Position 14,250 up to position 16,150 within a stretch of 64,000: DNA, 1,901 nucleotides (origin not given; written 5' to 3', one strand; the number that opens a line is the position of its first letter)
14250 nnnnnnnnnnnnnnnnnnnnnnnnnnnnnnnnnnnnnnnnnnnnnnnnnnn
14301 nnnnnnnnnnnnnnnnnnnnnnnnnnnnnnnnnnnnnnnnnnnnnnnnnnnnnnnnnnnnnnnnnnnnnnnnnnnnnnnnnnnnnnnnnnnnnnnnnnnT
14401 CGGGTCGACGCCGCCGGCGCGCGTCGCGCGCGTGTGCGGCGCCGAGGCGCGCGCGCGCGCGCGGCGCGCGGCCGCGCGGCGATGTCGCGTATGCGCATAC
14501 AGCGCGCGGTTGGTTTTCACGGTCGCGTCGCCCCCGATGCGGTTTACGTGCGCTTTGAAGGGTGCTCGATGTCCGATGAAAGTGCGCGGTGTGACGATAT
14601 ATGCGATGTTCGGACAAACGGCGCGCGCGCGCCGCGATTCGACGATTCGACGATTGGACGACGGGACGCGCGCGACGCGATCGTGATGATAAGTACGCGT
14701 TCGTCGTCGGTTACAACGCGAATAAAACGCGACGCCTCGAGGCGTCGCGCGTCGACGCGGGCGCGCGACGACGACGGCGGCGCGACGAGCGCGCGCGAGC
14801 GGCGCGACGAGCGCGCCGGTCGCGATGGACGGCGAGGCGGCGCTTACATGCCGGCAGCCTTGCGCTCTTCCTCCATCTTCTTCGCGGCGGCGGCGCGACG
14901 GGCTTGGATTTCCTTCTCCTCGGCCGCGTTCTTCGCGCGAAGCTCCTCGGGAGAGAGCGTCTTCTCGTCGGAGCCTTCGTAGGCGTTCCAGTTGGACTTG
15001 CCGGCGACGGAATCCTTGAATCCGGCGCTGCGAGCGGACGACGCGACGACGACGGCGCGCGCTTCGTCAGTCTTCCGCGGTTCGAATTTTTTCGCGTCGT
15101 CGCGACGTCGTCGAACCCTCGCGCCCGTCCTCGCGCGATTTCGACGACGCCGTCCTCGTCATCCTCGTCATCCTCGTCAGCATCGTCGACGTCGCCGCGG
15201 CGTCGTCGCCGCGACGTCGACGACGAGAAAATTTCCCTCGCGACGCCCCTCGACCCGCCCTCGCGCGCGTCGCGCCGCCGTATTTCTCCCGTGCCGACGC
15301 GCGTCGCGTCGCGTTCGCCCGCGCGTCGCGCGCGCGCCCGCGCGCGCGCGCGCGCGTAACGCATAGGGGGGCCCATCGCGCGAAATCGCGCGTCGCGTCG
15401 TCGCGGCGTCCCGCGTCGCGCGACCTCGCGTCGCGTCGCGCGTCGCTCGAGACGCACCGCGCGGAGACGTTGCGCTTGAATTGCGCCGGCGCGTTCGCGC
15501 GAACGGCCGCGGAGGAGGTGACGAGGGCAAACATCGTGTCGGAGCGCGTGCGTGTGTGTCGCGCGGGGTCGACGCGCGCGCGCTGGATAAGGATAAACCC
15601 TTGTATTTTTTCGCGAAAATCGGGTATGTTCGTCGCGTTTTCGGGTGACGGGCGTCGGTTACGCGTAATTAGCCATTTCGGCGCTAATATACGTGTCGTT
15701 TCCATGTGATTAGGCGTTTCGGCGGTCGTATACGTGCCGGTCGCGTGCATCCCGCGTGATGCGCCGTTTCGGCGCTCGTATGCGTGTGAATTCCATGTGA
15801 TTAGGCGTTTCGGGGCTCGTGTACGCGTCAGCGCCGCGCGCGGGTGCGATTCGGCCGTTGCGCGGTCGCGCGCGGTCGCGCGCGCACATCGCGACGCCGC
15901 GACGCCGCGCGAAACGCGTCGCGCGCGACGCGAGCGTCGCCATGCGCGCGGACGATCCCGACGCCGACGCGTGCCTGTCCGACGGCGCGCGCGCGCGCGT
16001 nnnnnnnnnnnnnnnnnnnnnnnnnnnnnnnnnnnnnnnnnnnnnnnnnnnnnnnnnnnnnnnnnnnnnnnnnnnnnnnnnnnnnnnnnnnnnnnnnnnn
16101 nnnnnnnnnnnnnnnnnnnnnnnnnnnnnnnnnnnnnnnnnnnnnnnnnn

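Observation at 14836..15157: Strongly codon-biased small ORF with no start codon, hidden under an Arg-rich artefact ORF: probably the last exon of an unannotated spliced gene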

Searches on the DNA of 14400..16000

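Call 27: search_rna_families(source=window, start=14400, end=16000, threshold=evalue, max_evalue=1)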
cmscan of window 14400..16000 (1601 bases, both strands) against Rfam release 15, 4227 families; matches with E-value up to 1: 7.
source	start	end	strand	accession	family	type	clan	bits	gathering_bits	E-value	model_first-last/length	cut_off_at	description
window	15379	15430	-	RF03934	mir-m107-1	Gene; miRNA;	-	25.8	83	0.051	1-65/65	no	mir-m107-1 microRNA precursor family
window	15144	15233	-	RF02226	sX7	Gene; sRNA;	-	25.2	55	0.025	1-95/95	no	Xanthomonas sRNA sX7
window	15182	15223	+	RF03240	MIR5534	Gene; miRNA;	-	24.2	79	0.091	1-102/102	no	MIR5534 microRNA precursor family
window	15379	15430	+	RF03934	mir-m107-1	Gene; miRNA;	-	21.1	83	0.73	1-65/65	no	mir-m107-1 microRNA precursor family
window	15183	15224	-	RF03240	MIR5534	Gene; miRNA;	-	20.5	79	0.79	1-102/102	no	MIR5534 microRNA precursor family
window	15355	15450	+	RF02954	DUF3577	Cis-reg;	-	20.1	42.6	0.79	1-105/105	no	DUF3577 RNA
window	14593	14757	+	RF02691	BTH_s19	Gene; sRNA;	-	14.3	153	0.77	1-224/224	no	Burkholderia sRNA 19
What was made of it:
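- Tried and rejected: An Rfam E-value scan of 14400-16000 gave only hits far below gathering scores (call 27).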
